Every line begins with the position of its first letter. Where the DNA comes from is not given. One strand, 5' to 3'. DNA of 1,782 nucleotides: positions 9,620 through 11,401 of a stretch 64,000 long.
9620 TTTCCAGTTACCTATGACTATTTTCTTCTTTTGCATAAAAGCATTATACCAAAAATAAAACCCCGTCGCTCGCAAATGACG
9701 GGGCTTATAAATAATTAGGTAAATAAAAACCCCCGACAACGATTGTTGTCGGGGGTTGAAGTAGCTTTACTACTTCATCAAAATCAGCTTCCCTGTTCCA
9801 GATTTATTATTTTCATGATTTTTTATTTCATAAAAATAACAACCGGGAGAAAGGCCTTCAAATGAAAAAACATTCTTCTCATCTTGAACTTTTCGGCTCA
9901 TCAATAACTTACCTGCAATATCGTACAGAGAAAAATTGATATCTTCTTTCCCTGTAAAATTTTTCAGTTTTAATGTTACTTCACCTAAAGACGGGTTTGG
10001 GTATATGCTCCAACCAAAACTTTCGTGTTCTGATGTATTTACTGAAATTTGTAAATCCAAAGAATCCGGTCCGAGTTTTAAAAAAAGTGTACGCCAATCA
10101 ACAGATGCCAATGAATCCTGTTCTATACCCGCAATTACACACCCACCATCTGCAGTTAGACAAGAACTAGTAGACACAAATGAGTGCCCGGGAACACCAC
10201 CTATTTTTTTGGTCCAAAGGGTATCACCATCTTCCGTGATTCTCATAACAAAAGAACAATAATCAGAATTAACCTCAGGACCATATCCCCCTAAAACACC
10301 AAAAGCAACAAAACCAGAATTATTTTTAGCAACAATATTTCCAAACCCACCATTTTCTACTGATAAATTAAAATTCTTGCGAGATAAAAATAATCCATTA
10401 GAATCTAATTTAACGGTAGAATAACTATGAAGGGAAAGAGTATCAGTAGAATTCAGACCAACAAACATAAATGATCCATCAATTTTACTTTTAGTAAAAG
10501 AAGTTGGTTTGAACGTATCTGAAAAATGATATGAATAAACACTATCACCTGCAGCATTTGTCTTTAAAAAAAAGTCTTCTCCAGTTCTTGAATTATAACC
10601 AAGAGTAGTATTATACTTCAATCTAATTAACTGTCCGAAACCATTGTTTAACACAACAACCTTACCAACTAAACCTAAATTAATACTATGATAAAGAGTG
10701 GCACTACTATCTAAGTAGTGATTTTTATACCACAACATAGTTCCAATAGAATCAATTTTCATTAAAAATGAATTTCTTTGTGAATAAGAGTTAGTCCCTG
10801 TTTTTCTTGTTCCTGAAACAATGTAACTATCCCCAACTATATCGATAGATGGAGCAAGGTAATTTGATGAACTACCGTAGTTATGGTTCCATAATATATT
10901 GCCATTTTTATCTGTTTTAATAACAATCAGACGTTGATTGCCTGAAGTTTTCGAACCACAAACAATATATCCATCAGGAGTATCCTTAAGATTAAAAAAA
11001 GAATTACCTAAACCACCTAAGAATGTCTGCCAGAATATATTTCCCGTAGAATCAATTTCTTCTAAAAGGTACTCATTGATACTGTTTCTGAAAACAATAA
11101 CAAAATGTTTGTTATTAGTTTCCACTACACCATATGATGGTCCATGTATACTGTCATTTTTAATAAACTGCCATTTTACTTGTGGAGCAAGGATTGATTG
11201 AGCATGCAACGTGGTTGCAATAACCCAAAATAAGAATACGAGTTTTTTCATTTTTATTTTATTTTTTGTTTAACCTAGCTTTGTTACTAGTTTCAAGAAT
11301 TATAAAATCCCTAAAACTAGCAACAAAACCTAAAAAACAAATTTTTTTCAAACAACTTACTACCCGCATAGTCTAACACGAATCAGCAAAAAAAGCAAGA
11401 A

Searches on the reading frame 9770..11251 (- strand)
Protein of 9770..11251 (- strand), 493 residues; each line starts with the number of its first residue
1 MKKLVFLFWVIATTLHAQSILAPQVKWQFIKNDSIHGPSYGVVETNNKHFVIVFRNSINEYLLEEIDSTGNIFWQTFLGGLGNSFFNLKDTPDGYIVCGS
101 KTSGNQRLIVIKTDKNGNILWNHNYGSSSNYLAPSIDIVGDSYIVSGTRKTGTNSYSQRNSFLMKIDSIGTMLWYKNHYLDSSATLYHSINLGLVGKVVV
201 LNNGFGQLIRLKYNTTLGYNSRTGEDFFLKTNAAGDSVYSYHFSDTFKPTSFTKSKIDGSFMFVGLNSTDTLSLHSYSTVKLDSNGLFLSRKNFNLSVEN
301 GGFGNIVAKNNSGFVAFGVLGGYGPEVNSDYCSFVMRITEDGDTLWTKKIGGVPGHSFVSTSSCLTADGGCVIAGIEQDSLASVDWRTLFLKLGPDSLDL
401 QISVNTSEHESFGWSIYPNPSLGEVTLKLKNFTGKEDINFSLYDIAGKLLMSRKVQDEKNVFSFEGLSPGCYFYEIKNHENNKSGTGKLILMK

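Call 26: search_protein_families(library=pfam, proteins=[window:9770-11251:-], max_evalue=0.00001)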
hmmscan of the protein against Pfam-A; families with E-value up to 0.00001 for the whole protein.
window:9770-11251:- (493 aa): 1 family
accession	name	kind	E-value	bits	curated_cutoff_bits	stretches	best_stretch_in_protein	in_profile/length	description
PF18962.6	Por_Secre_tail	-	1.2e-11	45.1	27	1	416-484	1-70/75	Secretion system C-terminal sorting domain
